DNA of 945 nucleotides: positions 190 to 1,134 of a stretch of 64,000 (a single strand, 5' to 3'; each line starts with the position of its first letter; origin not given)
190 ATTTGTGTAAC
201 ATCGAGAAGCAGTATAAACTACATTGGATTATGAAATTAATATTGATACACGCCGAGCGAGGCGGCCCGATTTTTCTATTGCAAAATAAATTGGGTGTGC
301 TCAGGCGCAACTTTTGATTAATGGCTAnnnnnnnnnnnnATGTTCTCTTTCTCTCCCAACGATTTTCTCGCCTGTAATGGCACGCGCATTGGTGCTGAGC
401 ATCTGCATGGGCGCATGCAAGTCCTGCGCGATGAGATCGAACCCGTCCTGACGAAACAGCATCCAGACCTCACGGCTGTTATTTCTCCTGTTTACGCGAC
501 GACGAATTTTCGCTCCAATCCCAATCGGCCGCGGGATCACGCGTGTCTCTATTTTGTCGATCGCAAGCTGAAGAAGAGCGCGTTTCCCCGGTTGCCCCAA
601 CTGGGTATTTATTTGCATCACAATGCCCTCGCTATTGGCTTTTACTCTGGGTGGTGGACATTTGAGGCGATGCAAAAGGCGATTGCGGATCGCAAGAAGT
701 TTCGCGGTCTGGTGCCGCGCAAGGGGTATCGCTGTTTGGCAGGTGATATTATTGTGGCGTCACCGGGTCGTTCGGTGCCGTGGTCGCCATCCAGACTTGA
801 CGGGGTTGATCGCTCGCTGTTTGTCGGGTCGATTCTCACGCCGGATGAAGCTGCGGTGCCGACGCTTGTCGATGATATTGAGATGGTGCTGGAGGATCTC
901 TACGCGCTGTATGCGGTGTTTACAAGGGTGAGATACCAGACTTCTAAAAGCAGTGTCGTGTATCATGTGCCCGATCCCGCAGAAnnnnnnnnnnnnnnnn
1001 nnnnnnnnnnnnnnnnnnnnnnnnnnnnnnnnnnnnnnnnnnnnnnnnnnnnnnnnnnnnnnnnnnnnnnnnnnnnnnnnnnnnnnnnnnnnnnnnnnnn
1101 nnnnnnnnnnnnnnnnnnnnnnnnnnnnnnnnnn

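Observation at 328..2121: Orphan McrB-family AAA+ protein with a novel N-terminal domain and no McrC nuclease partner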

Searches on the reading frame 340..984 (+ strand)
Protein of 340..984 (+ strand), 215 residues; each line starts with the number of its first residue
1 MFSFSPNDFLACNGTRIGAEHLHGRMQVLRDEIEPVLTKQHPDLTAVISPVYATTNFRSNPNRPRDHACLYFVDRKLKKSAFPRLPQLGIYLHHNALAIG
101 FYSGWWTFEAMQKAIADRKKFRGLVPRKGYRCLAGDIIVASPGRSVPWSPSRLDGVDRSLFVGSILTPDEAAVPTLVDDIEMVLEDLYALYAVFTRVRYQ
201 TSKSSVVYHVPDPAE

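Call 20: search_protein_families(library=pfam, alignment_id=A2, max_evalue=10)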
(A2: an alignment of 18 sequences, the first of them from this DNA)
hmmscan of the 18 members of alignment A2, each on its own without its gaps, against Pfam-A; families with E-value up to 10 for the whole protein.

A. member 1, seq(215 aa): 0 families

B. families by the number of members that match (of 18 scanned): 2 families
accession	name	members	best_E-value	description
PF06335.17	DUF1054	4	0.0022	Protein of unknown function (DUF1054)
PF09365.15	DUF2461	4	0.0054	Conserved hypothetical protein (DUF2461)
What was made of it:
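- On DUF1054 / YktB (PF06335): Only 4 of 18 orthologues hit, with best E=0.0022 (call 20).
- Tried and rejected: Pfam found nothing for the window protein, only weak DUF1054/DUF2461 hits in 4 of 18 orthologues (call 20).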

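Call 25: predict_structure(alignment_id=A2)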
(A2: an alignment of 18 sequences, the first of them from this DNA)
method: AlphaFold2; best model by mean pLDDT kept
length: 215 residues; sequences in the alignment: 18
mean_pLDDT: 82.9   pTM: 0.83
mean pLDDT of the five models: 82.9, 82.1, 80.4, 79.7, 79.4
residues with pLDDT >= 90: 102; 70-90: 74; 50-70: 27; < 50: 12
segments of 3 or more residues with pLDDT < 50: 204-215
pLDDT, mean of each block of 10 residues (from residue 1): 93 91 96 96 91 64 81 81 78 92 87 87 82 68 77 83 92 95 95 89 47 40
secondary structure, 60 per line:
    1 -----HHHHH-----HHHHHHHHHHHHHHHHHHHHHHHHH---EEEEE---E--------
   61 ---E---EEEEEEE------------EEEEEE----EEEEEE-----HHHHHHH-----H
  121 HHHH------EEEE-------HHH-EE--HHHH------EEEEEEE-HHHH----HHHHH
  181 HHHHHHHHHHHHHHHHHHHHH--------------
elements in order: H6-10 H16-40 E44-48 E68-74 E87-92 E97-102 H108-114 H120-124 E131-134 H150-153 E160-166 H168-171 H176-201

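Call 36: find_related_loci(query=A2, collection=genome_contigs, flank=10000)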
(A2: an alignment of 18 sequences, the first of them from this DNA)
Query A2 (215 aa) in genome_contigs; peptide patterns used: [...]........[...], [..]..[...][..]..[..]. (x = any residue, [..] = any of these).
52 stretches matched a pattern; 26 encode a relative of the query (tblastn E <= 1e-3); 26 distinct loci.
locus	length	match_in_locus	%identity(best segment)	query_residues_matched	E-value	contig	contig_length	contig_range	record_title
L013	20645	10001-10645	94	1-215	2e-140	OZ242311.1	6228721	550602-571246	MAG: Candidatus Latescibacterota bacterium isolate bccf755e-c1ee-4055-8c2e-878efcd7d1d4 genome assembly, chromosome: 1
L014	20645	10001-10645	94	1-215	4e-139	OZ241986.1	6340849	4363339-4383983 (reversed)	MAG: Candidatus Latescibacterota bacterium isolate 0d522d25-140f-41b3-910f-d932058e053c genome assembly, chromosome: 1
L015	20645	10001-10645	94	1-215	3e-138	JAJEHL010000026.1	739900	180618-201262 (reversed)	MAG: Candidatus Latescibacterota bacterium isolate p16x60bins.49 k141_118620, whole genome shotgun sequence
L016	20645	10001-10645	93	1-215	2e-137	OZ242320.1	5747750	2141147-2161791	MAG: Candidatus Latescibacterota bacterium isolate 06f19266-885c-4d39-bf7e-e57a8b9e9c03 genome assembly, chromosome: 1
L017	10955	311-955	93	1-215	5e-138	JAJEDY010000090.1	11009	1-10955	MAG: Candidatus Latescibacterota bacterium isolate p16x33bins.50 k141_265284, whole genome shotgun sequence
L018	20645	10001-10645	93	1-215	1e-137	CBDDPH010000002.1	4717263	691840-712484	MAG: Candidatus Latescibacterota bacterium isolate fcaf43fe-a799-4ace-af36-b323ac78cc8e genome assembly, contig: contig_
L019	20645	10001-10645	93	1-215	5e-137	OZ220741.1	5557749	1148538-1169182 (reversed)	MAG: Candidatus Latescibacterota bacterium isolate a9e09e5c-d410-47d8-823c-ef7e39eb5a37 genome assembly, chromosome: 1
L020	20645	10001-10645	92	1-215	1e-136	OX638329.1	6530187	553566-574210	MAG: uncultured Latescibacteria bacterium isolate 03e23b1f-02ed-4bf0-8d8f-a367d3d93791 genome assembly, chromosome: 1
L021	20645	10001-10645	92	1-215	7e-136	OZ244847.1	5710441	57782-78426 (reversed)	MAG: Candidatus Latescibacterota bacterium isolate 8a2eb0e1-25ad-4382-8bb9-52b38a0e126b genome assembly, chromosome: 1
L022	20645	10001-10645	92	1-215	4e-135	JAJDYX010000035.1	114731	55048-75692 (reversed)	MAG: Candidatus Latescibacterota bacterium isolate jk18x34bins.57 k141_290928, whole genome shotgun sequence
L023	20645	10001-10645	90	1-215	1e-134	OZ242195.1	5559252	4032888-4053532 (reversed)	MAG: Candidatus Latescibacterota bacterium isolate a57e98d2-c2a9-4833-8eaa-f85fbefd33d8 genome assembly, chromosome: 1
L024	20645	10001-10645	90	1-215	5e-134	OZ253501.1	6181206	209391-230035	MAG: Candidatus Latescibacterota bacterium isolate f485d00f-16df-4488-a4d1-ddfd292eb512 genome assembly, chromosome: 1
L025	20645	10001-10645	88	1-215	1e-130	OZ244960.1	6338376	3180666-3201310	MAG: Candidatus Latescibacterota bacterium isolate 84ceb019-2832-410a-8319-f59b3e32517b genome assembly, chromosome: 1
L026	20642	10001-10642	82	1-215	1e-120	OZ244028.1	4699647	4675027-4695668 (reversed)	MAG: Candidatus Latescibacterota bacterium isolate bd5b79a9-654a-4f06-b92f-bece6890e083 genome assembly, chromosome: 1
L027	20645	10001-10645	92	1-215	4e-136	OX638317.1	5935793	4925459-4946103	MAG: uncultured Latescibacteria bacterium isolate cbbe8a84-e08a-4d06-a76e-2eb930d8ff24 genome assembly, chromosome: 1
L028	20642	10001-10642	80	1-215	2e-116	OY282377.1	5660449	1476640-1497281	MAG: uncultured Latescibacteria bacterium genome assembly, chromosome: 1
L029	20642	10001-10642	78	1-215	3e-113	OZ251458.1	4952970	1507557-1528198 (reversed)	MAG: Candidatus Latescibacterota bacterium isolate 0d485872-e18d-4011-b7de-a34ce824adf8 genome assembly, chromosome: 1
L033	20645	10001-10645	57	3-215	1e-83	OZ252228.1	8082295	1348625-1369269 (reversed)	MAG: Candidatus Latescibacterota bacterium isolate 2d5a3a6b-ac94-4199-888f-c4fbb53c5f42 genome assembly, chromosome: 1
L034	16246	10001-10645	56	3-213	4e-79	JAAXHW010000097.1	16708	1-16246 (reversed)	MAG: Candidatus Latescibacterota bacterium isolate Plut_88899 unfiltered_Plut_88899_genomic_contig_970373, whole genome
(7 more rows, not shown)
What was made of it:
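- The gene is single-copy and vertically inherited across deeply diverged Latescibacterota, down to 41% N-terminal-domain identity (call 36).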

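Call 43: search_protein_families(library=pfam, proteins=[L033:17865-18650:+, L033:18650-20308:+, L033:15903-17225:-, L033:15407-15919:-, L033:13949-15361:-, L033:13023-13913:-, L033:11862-13004:-, L033:9031-9981:+, L033:7608-8930:-], max_evalue=0.01)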
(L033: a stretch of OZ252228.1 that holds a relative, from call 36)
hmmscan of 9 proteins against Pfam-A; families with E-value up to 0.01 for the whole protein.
L033:17865-18650:+ (262 aa): 1 family
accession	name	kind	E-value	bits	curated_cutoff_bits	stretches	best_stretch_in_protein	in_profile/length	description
PF05721.19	PhyH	-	8.6e-40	137.7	22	1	11-217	1-212/213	Phytanoyl-CoA dioxygenase (PhyH)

L033:18650-20308:+ (553 aa): 2 families
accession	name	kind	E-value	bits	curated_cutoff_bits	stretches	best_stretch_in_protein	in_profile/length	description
PF04411.18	PDDEXK_7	-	2e-24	87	22.1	1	354-507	1-161/164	PD-(D/E)XK nuclease superfamily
PF09823.15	DUF2357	-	3.8e-15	56.2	23.3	1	80-289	2-205/251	Domain of unknown function (DUF2357)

L033:15903-17225:- (441 aa): 3 families
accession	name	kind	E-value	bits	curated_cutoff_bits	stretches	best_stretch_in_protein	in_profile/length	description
PF01609.27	DDE_Tnp_1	-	1.9e-11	44.5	23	1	186-378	67-200/200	Transposase DDE domain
PF13546.12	DDE_5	-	9.6e-10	38.9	27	1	75-266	72-239/272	DDE superfamily endonuclease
PF04693.18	DDE_Tnp_2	-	8.9e-06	25.6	20.2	1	303-365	242-301/327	Archaeal putative transposase ISC1217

L033:15407-15919:- (171 aa): 1 family
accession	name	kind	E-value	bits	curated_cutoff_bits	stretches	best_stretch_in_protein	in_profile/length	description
PF03473.23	MOSC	-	9.2e-13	48.7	22.7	1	66-169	7-120/120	MOSC domain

L033:13949-15361:- (471 aa): 1 family
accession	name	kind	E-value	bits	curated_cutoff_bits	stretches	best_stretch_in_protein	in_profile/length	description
PF04389.22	Peptidase_M28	-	8.6e-29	101.1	21.3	1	237-427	1-185/193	Peptidase family M28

L033:13023-13913:- (297 aa): 1 family
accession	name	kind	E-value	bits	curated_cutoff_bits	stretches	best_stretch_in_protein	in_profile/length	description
PF00701.28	DHDPS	-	9.3e-57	192.4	22.1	1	6-290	3-287/289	Dihydrodipicolinate synthetase family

L033:11862-13004:- (381 aa): 2 families
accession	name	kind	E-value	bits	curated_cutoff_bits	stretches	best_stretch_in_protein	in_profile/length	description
PF13378.12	MR_MLE_C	-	4.3e-61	206.8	29.4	1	134-353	3-218/219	Enolase C-terminal domain-like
PF02746.21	MR_MLE_N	-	2.8e-24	86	22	1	14-107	27-117/117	Mandelate racemase / muconate lactonizing enzyme, N-terminal domain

L033:9031-9981:+ (317 aa): 2 families
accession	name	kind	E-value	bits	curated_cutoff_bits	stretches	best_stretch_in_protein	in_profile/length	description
PF00990.26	GGDEF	-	8.3e-39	133.4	23.8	1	154-312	2-161/161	Diguanylate cyclase, GGDEF domain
PF00072.30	Response_reg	-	6.8e-26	91.1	30.2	1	18-130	1-111/111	Response regulator receiver domain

L033:7608-8930:- (441 aa): 3 families
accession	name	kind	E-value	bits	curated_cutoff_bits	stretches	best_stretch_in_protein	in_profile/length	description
PF01609.27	DDE_Tnp_1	-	1.9e-11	44.5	23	1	186-378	67-200/200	Transposase DDE domain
PF13546.12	DDE_5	-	9.6e-10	38.9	27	1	75-266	72-239/272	DDE superfamily endonuclease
PF04693.18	DDE_Tnp_2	-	8.9e-06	25.6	20.2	1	303-365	242-301/327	Archaeal putative transposase ISC1217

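Call 53: search_solved_structures(query=A2, max_evalue=10, show_alignments=2)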
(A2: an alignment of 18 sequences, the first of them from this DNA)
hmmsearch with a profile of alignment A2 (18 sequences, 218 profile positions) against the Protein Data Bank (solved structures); distinct sequences matched with E-value up to 10: 2.
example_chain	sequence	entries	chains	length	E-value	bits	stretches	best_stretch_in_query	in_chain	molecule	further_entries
7l6s_A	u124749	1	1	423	0.23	14.3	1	5-57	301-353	DNA topoisomerase II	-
2a8e_A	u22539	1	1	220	0.26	14.1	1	6-59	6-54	hypothetical protein yktB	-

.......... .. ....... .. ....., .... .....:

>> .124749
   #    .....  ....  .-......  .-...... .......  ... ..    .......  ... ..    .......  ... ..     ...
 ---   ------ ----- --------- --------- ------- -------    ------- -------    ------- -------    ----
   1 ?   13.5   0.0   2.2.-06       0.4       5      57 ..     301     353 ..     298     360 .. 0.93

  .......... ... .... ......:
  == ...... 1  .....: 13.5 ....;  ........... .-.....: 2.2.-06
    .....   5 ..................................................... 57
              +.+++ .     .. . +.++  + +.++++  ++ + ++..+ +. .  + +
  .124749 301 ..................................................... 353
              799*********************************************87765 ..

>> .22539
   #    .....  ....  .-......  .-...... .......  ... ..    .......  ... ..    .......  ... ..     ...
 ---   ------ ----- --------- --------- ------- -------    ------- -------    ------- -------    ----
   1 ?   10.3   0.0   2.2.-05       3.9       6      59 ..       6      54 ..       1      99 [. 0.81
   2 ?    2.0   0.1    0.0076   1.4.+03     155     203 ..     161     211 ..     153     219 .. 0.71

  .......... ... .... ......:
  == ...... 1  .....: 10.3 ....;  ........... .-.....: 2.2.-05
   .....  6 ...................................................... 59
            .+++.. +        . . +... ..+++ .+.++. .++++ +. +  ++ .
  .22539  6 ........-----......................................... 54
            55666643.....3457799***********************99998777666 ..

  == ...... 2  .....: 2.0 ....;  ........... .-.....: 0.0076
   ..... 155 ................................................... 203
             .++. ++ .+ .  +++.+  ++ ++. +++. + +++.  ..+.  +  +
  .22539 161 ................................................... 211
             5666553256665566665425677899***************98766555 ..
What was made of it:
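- On DUF1054 / YktB (PF06335): Profile against PDB: YktB at E=0.26 (call 53).
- Closest known: YktB / DUF1054. Same: Sequence hits are weak but in register (calls 20, 53).
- Tried and rejected: A profile against PDB gave YktB at E=0.26 (call 53).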

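Call 65: search_protein_representatives(alignment_id=A2)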
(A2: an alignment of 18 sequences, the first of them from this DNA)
Query: 18 sequences, 218 profile positions. Proteins with E-value up to 0.001 (for the whole library): 10; up to 1e-10: 6; up to 1e-30: 4. The best 10 are listed.
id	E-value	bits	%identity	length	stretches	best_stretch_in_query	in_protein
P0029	1.8e-102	357.9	-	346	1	3-218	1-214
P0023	2.9e-101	354.0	-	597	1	2-218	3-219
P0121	1.3e-76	273.4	-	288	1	1-210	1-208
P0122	1.2e-54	201.6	-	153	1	2-107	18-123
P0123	1.1e-28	116.8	-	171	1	3-75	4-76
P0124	3.0e-23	98.9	-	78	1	2-69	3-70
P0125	9.8e-10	54.8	-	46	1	113-150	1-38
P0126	1.4e-05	41.2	-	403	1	3-201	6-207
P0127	1.0e-04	38.4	-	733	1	4-210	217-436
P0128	8.3e-04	35.4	-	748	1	3-199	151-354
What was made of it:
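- Tried and rejected: The N-terminal-domain profile searched against 1.84 billion representative proteins returned only 10 hits, 3 outside the family (call 65).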

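Call 66: search_protein_families(library=pfam, proteins=[P0126, P0127, P0128], max_evalue=0.01)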
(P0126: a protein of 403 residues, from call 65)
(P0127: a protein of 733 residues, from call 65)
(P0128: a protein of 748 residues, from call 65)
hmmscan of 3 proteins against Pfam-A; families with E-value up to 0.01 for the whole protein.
P0126 (403 aa): 1 family
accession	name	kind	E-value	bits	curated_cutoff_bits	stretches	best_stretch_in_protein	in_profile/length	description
PF06335.17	DUF1054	-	0.0031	18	27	1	31-201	29-198/198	Protein of unknown function (DUF1054)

P0127 (733 aa): 11 families
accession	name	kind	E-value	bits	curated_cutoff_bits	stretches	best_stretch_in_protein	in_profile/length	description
PF07728.20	AAA_5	-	2.6e-19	70.1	22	1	469-620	2-139/139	AAA domain (dynein-related subfamily)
PF00004.35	AAA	-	5.2e-08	33.8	21.2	1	469-626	1-129/131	ATPase family associated with various cellular activities (AAA)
PF13191.12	AAA_16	-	6.8e-06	27.1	32.6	1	467-515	25-73/167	AAA ATPase domain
PF20720.3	nSTAND3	-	2.5e-05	24.5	27.2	1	458-510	9-53/155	Novel STAND NTPase 3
PF13401.12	AAA_22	-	4.9e-05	24.1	27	1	466-573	5-109/130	AAA domain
PF13481.12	AAA_25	-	0.00062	19.9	27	1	459-494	26-59/195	AAA domain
PF12775.13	AAA_7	-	0.0013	18.7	25.8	1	455-503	22-70/181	P-loop containing dynein motor region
PF13479.12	AAA_24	-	0.0028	18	27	1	466-499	2-37/195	AAA domain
PF01695.23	IstB_IS21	-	0.003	17.5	24.1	1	463-499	89-125/238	IstB-like ATP binding protein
PF13086.12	AAA_11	-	0.0034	17.6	27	0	458-490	9-41/257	AAA domain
PF04851.21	ResIII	-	0.0059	17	22.5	0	459-496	19-53/164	Type III restriction enzyme, res subunit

P0128 (748 aa): 4 families
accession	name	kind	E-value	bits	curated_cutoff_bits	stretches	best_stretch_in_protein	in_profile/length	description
PF07728.20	AAA_5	-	2.4e-16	60.4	22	1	394-548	1-139/139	AAA domain (dynein-related subfamily)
PF00004.35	AAA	-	3.3e-05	24.8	21.2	1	396-482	2-69/131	ATPase family associated with various cellular activities (AAA)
PF20030.5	bpMoxR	-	0.0015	18.1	27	1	383-420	22-59/205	MoxR domain in the MoxR-vWA-beta-propeller ternary systems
PF05970.20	PIF1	-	0.0026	17.8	25.9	1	390-503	20-130/223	PIF1-like helicase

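Call 69: find_encoding_contigs(protein=P0127, flank=6000, max_places=3)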
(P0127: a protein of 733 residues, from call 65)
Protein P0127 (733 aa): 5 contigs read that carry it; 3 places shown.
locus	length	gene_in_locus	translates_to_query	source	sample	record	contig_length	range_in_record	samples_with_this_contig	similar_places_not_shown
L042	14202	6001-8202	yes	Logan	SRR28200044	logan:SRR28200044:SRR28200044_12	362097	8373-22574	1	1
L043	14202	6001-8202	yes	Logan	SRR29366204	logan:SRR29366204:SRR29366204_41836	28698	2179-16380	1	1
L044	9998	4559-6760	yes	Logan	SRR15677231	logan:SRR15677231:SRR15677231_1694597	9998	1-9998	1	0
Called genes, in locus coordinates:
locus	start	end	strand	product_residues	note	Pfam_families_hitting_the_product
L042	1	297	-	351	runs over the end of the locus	PF01420:Methylase_S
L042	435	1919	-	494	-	PF12161:HsdM_N, PF02384:N6_Mtase, PF01170:UPF0020, PF07669:Eco57I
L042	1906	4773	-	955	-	PF04313:HSDR_N, PF04851:ResIII, PF00270:DEAD (weak), PF18766:SWI2_SNF2, PF00271:Helicase_C (weak), PF08463:EcoEI_R_C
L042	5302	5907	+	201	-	PF01420:Methylase_S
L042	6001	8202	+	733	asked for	PF20720:nSTAND3 (faint), PF00004:AAA (weak), PF07728:AAA_5, PF28529:McrB_lid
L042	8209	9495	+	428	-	PF10117:McrBC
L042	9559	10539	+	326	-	-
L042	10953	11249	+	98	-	-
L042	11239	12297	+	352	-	-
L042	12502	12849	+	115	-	-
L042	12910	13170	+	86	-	-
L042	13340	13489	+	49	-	-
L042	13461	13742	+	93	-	-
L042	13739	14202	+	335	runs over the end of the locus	-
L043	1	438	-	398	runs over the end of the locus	PF01420:Methylase_S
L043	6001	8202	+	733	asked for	PF20720:nSTAND3 (faint), PF00004:AAA (weak), PF07728:AAA_5, PF28529:McrB_lid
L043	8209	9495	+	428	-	PF10117:McrBC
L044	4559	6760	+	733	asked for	PF20720:nSTAND3 (faint), PF00004:AAA (weak), PF07728:AAA_5, PF28529:McrB_lid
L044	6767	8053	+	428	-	PF10117:McrBC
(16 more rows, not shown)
